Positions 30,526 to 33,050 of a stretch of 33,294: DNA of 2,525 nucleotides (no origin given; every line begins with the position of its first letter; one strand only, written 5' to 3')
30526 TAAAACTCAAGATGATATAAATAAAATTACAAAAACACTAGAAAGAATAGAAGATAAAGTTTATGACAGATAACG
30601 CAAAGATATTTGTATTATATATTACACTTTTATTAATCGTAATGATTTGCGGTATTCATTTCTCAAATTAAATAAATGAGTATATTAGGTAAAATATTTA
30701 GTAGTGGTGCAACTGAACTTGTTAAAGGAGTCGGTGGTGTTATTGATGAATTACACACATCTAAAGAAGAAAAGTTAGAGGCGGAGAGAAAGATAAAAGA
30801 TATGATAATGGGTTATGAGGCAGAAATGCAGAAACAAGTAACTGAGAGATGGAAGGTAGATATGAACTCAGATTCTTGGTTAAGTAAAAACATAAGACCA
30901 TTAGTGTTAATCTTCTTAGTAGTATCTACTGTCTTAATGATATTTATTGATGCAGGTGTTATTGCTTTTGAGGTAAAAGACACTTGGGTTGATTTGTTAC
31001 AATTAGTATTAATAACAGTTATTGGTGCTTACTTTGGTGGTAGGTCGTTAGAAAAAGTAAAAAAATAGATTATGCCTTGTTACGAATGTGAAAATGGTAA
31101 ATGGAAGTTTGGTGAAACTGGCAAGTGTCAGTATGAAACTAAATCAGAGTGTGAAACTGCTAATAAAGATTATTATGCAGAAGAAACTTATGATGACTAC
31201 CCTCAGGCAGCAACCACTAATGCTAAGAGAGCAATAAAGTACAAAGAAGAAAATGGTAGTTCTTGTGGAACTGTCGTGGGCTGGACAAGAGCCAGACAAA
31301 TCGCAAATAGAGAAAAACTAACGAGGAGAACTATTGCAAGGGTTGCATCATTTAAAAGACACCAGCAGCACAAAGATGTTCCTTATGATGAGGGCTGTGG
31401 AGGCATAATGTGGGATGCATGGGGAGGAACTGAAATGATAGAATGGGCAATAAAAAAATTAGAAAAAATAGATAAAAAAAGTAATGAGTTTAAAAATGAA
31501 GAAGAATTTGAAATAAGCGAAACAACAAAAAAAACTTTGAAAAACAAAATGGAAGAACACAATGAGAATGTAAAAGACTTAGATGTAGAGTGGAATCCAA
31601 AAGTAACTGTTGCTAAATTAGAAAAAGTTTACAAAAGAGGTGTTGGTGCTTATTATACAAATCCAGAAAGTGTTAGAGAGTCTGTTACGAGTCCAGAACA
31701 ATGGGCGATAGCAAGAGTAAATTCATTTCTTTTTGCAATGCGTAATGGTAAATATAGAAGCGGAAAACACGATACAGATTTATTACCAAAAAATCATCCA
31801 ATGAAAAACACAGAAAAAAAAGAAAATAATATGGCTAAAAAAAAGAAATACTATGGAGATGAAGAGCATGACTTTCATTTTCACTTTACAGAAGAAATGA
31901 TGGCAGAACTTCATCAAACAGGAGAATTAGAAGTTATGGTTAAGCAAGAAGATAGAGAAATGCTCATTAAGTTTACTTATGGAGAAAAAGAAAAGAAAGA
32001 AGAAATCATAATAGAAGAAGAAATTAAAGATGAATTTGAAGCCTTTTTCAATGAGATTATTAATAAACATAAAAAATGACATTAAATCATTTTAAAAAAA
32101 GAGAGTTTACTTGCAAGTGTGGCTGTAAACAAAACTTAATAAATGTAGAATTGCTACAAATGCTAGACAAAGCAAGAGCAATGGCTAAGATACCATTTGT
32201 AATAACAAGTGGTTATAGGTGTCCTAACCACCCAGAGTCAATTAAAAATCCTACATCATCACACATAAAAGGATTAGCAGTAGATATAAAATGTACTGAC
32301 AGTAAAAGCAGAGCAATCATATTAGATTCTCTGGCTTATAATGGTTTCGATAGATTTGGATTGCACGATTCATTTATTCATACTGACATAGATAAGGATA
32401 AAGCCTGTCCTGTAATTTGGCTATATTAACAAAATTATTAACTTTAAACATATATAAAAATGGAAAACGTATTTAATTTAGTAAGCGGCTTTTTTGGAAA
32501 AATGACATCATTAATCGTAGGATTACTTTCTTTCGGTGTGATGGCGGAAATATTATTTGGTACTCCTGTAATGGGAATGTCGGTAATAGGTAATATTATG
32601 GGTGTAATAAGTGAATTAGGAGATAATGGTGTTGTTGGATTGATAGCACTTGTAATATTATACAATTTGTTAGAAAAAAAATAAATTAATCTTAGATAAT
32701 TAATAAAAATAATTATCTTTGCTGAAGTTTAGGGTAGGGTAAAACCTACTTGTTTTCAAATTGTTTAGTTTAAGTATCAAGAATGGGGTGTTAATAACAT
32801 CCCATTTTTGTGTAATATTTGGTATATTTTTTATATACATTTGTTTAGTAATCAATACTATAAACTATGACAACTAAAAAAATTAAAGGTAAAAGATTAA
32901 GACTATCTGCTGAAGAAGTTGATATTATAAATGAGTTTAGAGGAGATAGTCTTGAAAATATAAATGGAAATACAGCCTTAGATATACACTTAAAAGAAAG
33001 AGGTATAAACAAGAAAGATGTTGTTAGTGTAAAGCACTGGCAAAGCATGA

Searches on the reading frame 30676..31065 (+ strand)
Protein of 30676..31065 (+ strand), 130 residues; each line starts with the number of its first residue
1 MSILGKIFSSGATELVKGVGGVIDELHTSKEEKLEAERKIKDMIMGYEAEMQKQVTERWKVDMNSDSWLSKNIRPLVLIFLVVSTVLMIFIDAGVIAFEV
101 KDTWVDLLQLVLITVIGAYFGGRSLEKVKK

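Call 21: search_protein_families(library=phrogs, max_evalue=0.001, proteins=[window:30676-31065:+])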
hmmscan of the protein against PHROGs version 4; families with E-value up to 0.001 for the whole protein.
window:30676-31065:+ (130 aa): 4 families
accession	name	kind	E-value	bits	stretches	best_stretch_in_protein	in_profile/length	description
phrog_3427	-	lysis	5.4e-33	114.9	1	7-130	3-137/141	holin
phrog_2524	-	unknown function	9.8e-05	23.2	1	14-130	7-126/142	-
phrog_6637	-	unknown function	0.00041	21.4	1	41-129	63-158/160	-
phrog_9646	-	unknown function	0.00076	20.4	0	1-130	1-124/130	-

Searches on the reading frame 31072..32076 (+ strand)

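Call 21: search_protein_families(library=phrogs, max_evalue=0.001, proteins=[window:31072-32076:+])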
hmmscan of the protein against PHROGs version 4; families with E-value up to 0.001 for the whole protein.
window:31072-32076:+ (335 aa): 1 family
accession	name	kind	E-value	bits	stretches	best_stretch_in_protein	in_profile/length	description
phrog_28338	-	unknown function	0.0004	21.8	0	175-222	25-68/89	-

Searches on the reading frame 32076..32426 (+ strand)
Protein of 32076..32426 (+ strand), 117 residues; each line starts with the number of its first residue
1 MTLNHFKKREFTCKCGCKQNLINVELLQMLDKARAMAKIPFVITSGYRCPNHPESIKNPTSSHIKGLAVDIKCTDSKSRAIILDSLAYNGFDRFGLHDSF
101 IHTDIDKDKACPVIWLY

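Call 21: search_protein_families(library=phrogs, max_evalue=0.001, proteins=[window:32076-32426:+])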
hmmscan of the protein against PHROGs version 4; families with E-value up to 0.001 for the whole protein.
window:32076-32426:+ (117 aa): 3 families
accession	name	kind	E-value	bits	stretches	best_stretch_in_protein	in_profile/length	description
phrog_894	-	lysis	2.7e-30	106.6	1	4-110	48-166/389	endolysin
phrog_17373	-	other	3.8e-09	37.5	1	5-106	21-123/224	peptidase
phrog_25247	-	other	7.2e-06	26.3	1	23-107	421-505/520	peptidase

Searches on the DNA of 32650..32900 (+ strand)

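Call 52: search_rna_families(source=window, start=32650, end=32900, threshold=evalue, max_evalue=10)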
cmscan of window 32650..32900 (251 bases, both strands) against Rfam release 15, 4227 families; matches with E-value up to 10: 3.
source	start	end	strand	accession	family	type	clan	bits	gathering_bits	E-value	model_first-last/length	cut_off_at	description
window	32847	32870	+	RF01105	SBWMV2_UPD-PKl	Cis-reg;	-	20.3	39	1.2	1-27/27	no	Pseudoknot of upstream pseudoknot domain (UPD) of the 3'UTR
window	32719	32819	+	RF00558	L20_leader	Cis-reg; leader;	-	17.5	58.7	0.37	1-127/127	no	Ribosomal protein L20 leader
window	32778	32805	+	RF01412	BsrG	Gene; sRNA;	-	10.1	55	3.1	232-259/259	no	BsrG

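Call 64: build_rna_model(alignment_id=A1, structure=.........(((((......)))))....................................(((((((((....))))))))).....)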
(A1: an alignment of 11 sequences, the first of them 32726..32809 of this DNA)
Model R1 built from alignment A1 (11 sequences, 88 columns); structure: as given.
model positions 82; base pairs 14; branch points 1; effective number of sequences 2.19; information 0.692 bits per position. Calibrated on 0.2 Mb of random sequence (short: E-values are rough).
structure used (alignment columns):
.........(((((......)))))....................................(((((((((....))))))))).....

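Call 65: search_with_rna_model(model_id=R1, sources=[window, L002, L054, L063, L064, L065, L066, L067, L068, L069, L070, L071, L072, L073, L074, L075, L076, L077, L078, L079, L080, L081, L082, L083, L084, L085, L086, L087, L088, L089, L090, L091, L092, L093, L094, L095, L096, L097, L098, L099, L100, L101, L102, L103, L104, L105, L106, L107, L108, L109, L110, L111, L112, L113, L114, L115, L116, L117, L118, L119, L120, L121, L122, L123, L124, L125, L126, L127, L128, L129, L130, L131, L132, L133, L134, L135, L136, L137, L138, L139, L140], max_evalue=0.01, make_alignment=true)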
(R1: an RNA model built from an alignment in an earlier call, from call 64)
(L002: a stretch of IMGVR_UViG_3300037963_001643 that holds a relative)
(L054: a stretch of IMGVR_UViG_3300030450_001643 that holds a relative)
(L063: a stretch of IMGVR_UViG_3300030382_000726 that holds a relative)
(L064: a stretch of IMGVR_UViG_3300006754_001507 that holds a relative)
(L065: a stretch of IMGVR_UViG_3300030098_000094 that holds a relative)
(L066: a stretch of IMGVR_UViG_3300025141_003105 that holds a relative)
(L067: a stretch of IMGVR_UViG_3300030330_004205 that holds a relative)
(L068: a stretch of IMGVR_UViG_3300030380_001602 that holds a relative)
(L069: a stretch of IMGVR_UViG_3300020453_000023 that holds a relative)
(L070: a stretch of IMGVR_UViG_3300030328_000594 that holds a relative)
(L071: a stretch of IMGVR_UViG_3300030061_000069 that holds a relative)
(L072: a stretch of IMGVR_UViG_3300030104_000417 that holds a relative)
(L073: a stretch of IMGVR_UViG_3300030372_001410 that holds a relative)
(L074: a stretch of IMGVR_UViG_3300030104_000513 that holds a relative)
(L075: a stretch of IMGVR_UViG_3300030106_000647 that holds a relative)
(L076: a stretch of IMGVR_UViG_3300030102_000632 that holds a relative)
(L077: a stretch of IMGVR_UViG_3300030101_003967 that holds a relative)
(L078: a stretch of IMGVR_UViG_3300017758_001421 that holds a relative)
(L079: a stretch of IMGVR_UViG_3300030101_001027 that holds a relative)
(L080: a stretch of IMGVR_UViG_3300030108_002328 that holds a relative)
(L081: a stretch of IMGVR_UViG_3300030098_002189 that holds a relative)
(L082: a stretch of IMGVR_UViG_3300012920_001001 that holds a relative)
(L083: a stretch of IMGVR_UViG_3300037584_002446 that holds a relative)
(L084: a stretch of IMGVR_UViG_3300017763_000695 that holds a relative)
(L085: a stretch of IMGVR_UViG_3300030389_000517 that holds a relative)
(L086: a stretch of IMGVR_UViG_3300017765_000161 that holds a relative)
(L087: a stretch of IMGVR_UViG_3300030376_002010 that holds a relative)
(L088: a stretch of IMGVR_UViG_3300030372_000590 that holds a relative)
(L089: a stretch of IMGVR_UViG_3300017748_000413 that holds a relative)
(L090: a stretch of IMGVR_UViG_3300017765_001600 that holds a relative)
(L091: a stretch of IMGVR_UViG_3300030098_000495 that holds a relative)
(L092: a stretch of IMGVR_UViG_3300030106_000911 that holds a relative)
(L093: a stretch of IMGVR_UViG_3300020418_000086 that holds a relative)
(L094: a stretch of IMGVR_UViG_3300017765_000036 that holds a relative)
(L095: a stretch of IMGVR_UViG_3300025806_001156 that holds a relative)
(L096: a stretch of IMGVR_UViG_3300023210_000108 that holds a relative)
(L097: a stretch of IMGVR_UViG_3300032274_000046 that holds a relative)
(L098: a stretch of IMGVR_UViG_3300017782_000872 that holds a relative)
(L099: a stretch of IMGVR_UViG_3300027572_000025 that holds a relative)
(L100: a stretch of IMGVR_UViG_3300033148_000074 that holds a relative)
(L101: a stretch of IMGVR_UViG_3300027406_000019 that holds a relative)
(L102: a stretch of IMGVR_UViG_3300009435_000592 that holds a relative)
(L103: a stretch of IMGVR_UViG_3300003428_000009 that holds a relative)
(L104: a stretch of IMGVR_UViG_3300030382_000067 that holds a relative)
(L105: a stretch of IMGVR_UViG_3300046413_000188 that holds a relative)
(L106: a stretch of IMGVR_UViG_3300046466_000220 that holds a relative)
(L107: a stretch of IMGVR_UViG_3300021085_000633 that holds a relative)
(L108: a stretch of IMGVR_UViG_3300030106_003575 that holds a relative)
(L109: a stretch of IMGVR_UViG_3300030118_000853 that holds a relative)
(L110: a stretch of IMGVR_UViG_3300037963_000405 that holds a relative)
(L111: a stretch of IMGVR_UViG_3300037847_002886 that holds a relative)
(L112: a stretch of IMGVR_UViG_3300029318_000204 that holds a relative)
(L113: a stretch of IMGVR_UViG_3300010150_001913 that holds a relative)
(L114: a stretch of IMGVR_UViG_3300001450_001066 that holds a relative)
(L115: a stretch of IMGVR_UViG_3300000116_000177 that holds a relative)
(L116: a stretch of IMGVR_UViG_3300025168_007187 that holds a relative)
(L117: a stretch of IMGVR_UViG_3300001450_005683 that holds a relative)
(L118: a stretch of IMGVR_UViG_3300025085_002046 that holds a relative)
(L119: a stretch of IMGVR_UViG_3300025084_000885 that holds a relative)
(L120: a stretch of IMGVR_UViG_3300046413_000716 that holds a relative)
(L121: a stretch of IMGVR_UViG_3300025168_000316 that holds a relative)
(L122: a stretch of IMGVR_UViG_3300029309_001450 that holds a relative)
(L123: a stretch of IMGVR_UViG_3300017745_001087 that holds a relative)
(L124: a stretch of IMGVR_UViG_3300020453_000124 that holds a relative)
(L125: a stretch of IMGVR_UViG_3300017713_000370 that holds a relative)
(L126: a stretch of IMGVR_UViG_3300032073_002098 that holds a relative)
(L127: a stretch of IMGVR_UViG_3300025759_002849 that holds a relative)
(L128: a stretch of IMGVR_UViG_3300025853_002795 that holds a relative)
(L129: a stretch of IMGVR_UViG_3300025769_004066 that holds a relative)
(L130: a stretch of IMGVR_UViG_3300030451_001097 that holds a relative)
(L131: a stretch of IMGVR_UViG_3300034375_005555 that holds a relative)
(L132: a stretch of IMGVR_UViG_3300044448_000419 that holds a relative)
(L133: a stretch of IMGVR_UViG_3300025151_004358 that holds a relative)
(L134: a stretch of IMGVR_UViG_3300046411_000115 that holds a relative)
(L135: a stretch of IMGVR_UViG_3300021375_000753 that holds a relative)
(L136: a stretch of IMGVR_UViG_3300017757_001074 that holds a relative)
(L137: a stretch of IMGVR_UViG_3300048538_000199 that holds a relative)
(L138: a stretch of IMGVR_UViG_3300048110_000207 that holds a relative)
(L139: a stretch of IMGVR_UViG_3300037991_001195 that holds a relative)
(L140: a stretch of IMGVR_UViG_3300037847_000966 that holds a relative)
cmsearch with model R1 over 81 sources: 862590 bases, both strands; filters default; matches with E-value up to 0.01: 46.
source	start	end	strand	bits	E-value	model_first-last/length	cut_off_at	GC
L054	1732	1815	+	87.9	3.5e-14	1-82/82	no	0.31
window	32726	32809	+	86.3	7.5e-14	1-82/82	no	0.31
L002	2600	2683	+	86.3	7.5e-14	1-82/82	no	0.31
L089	6191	6272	+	84.2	2e-13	1-82/82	no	0.38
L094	6206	6287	+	84.2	2e-13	1-82/82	no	0.38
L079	5936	6017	+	83.1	3.3e-13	1-82/82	no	0.38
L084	5862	5943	+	83.1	3.3e-13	1-82/82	no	0.38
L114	6120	6201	+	82.1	5.3e-13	1-82/82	no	0.34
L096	5951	6032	+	81.8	5.9e-13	1-82/82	no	0.35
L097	6208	6289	+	81.8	5.9e-13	1-82/82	no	0.35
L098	1649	1730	+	81.8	5.9e-13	1-82/82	no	0.35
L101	5193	5274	+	81.8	5.9e-13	1-82/82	no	0.35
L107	3205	3286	+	81.8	5.9e-13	1-82/82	no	0.35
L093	5310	5391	+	81.5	6.8e-13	1-82/82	no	0.38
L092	5370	5451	+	80.7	1e-12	1-82/82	no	0.39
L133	640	712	+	80.5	1.1e-12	1-82/82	no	0.32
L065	5584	5664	+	79.9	1.5e-12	1-82/82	no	0.37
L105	508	589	+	79.5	1.8e-12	1-82/82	no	0.34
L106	5512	5593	+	79.5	1.8e-12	1-82/82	no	0.34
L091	1762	1842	+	77.1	5.5e-12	1-82/82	no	0.35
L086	2455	2536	+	76.7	6.6e-12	1-82/82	no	0.37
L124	7032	7103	+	76.5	7.2e-12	1-82/82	no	0.32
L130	2763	2834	+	76.5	7.2e-12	1-82/82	no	0.32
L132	2019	2090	+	76.5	7.2e-12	1-82/82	no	0.32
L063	5820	5899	+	76.3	8e-12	1-82/82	no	0.32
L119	4522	4593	+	76.2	8.3e-12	1-82/82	no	0.33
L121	6793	6864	+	76.2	8.3e-12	1-82/82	no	0.33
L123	456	527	+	76.2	8.3e-12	1-82/82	no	0.33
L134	4172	4243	+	76.2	8.3e-12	1-82/82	no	0.33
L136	3372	3443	+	76.2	8.3e-12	1-82/82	no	0.33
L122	1047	1118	+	75.7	1e-11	1-82/82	no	0.32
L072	5553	5632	+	70.2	1.4e-10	1-82/82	no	0.36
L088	5576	5656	+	70.1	1.5e-10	1-82/82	no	0.37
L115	6762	6845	+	69.9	1.6e-10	1-82/82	no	0.33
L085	6705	6785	+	67.9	4e-10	1-82/82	no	0.32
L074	5774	5855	+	67.7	4.5e-10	1-82/82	no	0.39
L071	5595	5678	+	67.6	4.6e-10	1-82/82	no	0.36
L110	6225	6308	+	61.2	9.3e-09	1-82/82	no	0.32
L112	6225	6308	+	61.2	9.3e-09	1-82/82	no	0.32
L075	5707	5788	+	60.1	1.5e-08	1-82/82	no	0.35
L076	5698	5779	+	60.1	1.5e-08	1-82/82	no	0.35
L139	1110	1191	+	60.1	1.5e-08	1-82/82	no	0.35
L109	6602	6684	+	57.1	6.3e-08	1-82/82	no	0.3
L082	1476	1559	+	56.1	1e-07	1-82/82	no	0.31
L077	6121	6196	+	43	4.6e-05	1-82/82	no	0.32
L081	5745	5825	+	37.8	0.00053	1-82/82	no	0.31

Alignment A2: 46 matches aligned to the model, 92 columns, each read 5' to 3' on its own strand. Consensus structure (alignment columns), stored with it:
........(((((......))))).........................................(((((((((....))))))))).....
